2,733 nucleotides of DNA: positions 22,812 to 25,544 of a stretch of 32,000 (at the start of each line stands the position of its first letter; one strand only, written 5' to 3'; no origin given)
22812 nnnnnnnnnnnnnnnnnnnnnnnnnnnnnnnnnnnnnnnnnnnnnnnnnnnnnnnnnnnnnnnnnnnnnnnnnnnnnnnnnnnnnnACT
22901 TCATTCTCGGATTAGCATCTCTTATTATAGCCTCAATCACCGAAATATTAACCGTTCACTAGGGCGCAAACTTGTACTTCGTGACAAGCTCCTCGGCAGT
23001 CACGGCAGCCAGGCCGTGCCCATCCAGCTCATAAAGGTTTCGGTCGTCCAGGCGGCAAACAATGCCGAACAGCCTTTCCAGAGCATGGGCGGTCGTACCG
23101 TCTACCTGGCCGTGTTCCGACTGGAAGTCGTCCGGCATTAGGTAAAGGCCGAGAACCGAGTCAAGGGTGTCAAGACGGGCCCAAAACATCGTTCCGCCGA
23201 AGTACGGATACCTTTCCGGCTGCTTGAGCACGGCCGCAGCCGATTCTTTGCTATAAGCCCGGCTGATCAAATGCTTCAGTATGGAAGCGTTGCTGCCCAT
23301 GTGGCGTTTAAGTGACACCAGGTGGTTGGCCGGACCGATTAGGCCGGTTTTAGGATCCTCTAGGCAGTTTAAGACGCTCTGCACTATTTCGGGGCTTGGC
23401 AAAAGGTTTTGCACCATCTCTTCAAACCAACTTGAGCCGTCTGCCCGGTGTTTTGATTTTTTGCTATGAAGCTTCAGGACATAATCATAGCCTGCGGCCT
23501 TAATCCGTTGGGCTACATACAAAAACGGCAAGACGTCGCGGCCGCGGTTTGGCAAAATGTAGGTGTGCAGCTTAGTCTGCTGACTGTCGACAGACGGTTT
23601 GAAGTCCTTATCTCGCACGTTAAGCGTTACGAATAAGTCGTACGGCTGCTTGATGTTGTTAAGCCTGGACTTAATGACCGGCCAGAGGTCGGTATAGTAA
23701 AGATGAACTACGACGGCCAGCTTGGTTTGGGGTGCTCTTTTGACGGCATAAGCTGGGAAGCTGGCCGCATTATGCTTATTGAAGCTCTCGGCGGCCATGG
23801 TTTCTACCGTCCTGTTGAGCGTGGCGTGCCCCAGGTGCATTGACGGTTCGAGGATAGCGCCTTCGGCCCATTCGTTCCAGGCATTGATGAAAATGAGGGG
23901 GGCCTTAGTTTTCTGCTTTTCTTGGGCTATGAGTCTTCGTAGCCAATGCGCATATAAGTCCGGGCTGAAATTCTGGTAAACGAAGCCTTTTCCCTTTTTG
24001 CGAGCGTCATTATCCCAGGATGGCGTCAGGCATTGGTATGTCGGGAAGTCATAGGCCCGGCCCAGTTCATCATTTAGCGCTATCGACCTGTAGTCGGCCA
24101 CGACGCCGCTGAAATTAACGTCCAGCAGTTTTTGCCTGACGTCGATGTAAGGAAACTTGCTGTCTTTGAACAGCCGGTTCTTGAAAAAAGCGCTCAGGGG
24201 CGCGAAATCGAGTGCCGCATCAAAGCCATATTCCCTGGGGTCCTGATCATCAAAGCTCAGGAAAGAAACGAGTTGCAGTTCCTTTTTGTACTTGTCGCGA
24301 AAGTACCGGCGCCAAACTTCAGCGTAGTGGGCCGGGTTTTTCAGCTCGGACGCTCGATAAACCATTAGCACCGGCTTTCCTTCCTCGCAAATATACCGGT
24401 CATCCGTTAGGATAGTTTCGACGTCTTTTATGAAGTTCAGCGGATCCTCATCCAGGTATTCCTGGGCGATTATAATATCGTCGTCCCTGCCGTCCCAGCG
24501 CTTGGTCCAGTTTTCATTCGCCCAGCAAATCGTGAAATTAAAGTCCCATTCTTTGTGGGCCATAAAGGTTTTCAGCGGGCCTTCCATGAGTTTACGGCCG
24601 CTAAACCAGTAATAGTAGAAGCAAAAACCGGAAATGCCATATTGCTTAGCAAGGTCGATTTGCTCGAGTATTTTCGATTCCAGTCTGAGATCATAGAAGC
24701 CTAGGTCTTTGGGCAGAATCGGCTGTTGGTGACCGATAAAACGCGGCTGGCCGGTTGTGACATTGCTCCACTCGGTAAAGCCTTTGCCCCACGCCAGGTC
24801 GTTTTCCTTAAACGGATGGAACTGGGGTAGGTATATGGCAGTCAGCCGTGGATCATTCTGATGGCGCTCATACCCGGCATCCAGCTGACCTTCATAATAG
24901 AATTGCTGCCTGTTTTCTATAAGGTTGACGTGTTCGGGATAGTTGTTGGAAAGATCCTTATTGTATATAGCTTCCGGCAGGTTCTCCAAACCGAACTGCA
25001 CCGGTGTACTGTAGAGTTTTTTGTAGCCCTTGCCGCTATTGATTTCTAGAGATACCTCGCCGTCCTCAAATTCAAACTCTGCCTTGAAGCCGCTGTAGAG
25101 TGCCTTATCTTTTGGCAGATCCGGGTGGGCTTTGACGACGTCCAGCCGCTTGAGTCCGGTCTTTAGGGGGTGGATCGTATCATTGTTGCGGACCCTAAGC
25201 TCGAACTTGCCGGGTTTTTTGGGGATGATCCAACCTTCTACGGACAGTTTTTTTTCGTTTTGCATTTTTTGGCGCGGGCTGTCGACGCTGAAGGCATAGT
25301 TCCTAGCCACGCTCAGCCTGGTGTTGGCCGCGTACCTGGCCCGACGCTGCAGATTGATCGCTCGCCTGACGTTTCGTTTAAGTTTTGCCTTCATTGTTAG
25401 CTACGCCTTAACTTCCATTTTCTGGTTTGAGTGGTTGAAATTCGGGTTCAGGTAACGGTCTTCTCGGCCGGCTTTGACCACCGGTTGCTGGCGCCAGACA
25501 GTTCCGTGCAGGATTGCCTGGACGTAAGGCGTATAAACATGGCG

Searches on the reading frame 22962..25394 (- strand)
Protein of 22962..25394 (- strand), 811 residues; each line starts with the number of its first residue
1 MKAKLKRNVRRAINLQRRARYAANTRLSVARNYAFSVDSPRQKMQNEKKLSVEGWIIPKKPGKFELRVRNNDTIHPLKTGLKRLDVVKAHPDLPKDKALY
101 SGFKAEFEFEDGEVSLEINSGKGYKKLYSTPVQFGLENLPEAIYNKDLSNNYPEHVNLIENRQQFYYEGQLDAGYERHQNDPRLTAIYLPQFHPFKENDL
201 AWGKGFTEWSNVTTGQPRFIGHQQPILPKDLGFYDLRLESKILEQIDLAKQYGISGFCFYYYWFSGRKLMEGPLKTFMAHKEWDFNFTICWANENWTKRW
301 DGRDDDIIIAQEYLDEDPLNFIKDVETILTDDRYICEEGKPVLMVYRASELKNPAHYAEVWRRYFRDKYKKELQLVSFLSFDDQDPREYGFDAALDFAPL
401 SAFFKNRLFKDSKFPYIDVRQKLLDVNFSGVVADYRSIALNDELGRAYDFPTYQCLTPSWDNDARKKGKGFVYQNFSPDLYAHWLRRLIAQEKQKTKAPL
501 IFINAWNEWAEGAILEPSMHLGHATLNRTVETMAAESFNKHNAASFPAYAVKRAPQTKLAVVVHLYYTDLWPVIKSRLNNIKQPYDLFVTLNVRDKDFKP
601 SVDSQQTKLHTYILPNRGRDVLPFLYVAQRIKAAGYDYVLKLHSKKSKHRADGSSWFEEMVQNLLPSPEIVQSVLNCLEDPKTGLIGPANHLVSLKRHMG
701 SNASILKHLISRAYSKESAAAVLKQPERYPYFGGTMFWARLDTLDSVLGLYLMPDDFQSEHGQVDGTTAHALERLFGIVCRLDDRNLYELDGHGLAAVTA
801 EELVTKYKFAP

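Call 14: search_protein_families(library=pfam, proteins=[window:22962-25394:-])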
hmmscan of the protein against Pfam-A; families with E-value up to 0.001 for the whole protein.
window:22962-25394:- (811 aa): 2 families
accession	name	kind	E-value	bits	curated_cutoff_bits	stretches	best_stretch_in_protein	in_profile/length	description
PF14307.12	Glyco_tran_WbsX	-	4.8e-116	388.5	25.1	1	185-528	2-349/350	Glycosyltransferase WbsX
PF05045.17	RgpF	-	9.6e-38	130.5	25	1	553-780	267-498/503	Rhamnan synthesis protein F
